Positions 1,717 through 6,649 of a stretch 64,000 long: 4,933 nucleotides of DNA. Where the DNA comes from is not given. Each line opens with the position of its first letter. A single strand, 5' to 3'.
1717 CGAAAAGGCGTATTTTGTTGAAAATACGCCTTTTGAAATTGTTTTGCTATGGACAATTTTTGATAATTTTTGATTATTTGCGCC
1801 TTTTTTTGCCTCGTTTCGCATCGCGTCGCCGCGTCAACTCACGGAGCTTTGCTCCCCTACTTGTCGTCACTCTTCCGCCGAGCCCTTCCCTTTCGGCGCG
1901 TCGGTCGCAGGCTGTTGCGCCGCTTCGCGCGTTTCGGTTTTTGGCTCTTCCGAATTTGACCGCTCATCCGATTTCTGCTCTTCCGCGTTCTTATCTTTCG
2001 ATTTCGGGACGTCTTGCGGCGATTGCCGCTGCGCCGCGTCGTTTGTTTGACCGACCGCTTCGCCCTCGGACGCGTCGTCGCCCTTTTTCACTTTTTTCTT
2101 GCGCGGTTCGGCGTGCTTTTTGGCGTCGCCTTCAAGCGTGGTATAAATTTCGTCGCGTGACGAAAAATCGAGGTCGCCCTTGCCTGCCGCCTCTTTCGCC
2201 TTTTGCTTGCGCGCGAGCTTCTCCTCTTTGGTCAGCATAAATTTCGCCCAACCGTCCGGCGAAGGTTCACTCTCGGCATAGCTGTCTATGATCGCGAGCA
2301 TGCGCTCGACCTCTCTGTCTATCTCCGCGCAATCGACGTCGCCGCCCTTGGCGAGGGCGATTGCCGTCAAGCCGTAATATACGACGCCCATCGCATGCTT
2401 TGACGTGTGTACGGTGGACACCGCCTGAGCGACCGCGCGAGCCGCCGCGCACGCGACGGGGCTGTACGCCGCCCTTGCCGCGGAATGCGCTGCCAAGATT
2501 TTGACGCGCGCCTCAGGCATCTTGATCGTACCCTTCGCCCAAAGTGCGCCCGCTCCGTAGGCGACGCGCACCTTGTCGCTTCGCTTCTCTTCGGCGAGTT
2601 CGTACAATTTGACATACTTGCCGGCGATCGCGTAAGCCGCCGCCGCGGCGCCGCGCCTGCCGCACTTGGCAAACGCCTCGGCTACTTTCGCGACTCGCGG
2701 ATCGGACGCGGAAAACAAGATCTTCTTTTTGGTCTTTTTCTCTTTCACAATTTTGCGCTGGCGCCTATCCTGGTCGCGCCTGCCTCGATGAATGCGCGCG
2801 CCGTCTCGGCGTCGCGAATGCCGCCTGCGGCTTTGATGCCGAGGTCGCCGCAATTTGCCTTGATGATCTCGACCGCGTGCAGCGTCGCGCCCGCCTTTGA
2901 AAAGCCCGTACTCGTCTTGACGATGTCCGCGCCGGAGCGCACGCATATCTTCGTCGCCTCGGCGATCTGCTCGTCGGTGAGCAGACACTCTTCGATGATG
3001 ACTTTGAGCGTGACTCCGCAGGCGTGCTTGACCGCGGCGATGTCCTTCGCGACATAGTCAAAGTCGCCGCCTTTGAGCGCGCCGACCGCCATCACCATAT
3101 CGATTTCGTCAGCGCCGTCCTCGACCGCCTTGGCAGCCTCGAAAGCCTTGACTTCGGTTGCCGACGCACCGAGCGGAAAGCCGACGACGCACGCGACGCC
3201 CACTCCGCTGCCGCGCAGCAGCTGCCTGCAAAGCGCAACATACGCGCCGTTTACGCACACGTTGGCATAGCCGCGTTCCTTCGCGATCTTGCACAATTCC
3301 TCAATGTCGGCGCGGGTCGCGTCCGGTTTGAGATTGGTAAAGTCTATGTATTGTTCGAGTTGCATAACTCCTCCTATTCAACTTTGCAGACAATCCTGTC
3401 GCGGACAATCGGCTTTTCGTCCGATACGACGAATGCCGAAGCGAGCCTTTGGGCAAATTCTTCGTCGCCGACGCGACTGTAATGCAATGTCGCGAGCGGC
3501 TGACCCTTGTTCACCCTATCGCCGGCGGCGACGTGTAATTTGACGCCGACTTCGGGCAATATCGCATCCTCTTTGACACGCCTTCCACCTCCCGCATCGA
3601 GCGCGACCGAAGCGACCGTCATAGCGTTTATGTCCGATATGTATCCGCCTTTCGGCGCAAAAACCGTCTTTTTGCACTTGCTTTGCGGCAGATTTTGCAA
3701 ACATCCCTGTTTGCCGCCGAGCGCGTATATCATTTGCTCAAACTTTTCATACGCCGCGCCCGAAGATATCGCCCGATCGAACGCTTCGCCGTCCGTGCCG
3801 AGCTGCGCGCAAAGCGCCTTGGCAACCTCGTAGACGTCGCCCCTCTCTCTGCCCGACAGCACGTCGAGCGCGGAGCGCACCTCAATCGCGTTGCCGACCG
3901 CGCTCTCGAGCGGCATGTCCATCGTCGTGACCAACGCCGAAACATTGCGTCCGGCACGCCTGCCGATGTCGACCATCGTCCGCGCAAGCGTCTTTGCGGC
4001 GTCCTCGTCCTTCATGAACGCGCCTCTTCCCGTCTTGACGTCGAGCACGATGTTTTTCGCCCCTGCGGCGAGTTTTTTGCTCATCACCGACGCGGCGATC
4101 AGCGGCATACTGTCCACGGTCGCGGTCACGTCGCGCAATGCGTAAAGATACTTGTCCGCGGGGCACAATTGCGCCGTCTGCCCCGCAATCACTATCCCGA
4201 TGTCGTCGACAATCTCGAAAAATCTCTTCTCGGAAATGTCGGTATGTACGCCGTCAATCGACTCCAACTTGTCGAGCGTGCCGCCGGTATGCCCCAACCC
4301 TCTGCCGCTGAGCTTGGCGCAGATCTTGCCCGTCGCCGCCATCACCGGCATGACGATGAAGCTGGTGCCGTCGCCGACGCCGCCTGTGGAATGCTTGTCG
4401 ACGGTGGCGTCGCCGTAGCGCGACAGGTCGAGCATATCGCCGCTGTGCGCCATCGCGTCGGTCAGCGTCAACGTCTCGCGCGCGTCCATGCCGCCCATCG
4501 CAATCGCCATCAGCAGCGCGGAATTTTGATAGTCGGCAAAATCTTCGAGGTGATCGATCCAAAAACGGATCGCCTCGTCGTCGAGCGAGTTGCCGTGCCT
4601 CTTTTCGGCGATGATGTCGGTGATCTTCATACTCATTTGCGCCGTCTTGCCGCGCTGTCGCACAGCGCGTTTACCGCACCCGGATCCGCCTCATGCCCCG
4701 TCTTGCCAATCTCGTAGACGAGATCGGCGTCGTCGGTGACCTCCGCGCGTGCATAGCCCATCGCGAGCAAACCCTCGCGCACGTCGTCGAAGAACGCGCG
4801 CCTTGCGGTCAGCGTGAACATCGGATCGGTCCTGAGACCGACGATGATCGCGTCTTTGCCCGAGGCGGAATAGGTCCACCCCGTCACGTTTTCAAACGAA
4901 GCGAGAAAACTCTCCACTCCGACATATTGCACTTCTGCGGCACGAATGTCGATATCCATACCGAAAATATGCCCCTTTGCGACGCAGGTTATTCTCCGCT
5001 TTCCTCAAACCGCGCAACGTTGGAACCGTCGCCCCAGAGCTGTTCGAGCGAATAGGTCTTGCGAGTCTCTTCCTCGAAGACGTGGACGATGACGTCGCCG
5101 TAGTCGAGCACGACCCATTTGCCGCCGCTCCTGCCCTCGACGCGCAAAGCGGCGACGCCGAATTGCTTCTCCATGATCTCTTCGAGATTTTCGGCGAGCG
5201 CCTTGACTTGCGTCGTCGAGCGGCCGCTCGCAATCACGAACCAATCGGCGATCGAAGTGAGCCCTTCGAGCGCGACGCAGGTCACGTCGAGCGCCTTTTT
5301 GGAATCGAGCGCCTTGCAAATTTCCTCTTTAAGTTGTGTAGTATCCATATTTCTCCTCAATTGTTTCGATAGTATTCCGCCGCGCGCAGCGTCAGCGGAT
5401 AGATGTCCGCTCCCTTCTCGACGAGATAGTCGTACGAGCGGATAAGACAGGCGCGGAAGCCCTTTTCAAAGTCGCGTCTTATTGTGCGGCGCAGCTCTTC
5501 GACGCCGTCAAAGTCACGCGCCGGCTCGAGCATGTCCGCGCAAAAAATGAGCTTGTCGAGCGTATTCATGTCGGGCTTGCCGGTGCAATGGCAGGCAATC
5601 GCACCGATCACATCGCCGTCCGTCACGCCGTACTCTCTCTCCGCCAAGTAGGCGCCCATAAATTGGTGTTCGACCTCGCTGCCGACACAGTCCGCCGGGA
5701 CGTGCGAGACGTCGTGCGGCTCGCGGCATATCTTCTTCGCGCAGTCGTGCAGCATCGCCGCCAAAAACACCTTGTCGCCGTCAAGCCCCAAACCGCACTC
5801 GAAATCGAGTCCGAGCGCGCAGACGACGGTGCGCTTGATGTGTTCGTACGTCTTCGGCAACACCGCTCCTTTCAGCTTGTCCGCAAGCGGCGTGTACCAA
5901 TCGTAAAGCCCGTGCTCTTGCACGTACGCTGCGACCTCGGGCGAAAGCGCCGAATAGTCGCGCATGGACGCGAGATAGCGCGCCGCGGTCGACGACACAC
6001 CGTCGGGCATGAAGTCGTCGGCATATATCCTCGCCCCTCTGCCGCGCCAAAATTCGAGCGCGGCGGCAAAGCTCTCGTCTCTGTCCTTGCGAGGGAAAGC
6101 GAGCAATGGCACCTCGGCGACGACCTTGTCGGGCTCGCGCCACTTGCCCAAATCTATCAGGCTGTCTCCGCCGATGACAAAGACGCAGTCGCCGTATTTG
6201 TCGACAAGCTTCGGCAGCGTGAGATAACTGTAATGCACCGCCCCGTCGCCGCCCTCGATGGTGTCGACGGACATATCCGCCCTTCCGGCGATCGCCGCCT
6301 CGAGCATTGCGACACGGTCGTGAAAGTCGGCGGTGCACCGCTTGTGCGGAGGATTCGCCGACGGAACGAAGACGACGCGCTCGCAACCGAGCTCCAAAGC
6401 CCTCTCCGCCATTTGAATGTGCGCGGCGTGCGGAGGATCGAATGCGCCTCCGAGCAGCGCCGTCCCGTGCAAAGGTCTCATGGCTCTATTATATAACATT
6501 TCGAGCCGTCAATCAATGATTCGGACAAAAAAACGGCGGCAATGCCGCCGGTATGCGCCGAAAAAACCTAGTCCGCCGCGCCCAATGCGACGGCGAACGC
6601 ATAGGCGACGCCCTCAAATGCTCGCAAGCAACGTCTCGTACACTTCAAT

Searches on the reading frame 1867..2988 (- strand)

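Call 75: search_protein_families(library=pfam, proteins=[window:1867-2988:-], max_evalue=0.00001)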
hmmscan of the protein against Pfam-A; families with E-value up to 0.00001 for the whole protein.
window:1867-2988:- (373 aa): 1 family
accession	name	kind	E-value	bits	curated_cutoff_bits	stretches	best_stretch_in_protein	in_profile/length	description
PF21805.3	Imm5_like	-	4.2e-24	85.3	25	1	121-230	18-126/129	Imm-5 like putative immunity protein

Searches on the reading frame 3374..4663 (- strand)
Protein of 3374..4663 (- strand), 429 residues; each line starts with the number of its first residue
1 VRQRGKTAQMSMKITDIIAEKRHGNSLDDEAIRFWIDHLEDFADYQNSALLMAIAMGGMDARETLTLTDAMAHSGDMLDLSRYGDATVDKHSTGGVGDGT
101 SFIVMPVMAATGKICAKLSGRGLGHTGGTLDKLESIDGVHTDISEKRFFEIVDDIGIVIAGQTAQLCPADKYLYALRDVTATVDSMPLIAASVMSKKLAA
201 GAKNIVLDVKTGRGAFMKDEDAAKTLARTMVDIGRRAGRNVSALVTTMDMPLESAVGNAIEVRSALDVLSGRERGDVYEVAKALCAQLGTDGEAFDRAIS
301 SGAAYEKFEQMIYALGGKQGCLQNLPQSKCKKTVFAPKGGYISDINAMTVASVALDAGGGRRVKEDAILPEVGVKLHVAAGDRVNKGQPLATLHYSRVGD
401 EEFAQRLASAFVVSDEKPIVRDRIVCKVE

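Call 75: search_protein_families(library=pfam, proteins=[window:3374-4663:-], max_evalue=0.00001)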
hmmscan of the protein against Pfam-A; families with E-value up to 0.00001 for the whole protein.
window:3374-4663:- (429 aa): 3 families
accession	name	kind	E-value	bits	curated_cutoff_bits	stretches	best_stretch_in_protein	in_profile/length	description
PF00591.27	Glycos_transf_3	-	3.3e-37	128.9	27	1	86-275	3-209/253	Glycosyl transferase family, a/b domain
PF07831.19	PYNP_C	-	3e-18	65.7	27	1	341-411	1-72/75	Pyrimidine nucleoside phosphorylase C-terminal domain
PF02885.22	Glycos_trans_3N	-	4.2e-12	46.1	26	1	16-75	2-63/63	Glycosyl transferase family, helical bundle domain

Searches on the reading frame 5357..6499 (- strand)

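Call 75: search_protein_families(library=pfam, proteins=[window:5357-6499:-], max_evalue=0.00001)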
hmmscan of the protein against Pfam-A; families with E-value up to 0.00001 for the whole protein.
window:5357-6499:- (380 aa): 2 families
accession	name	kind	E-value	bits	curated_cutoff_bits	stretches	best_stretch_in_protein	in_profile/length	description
PF01467.32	CTP_transf_like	-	2.2e-21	76.9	21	1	15-174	1-131/133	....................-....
PF01966.28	HD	-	7.7e-07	29.8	22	1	218-325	2-114/116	HD domain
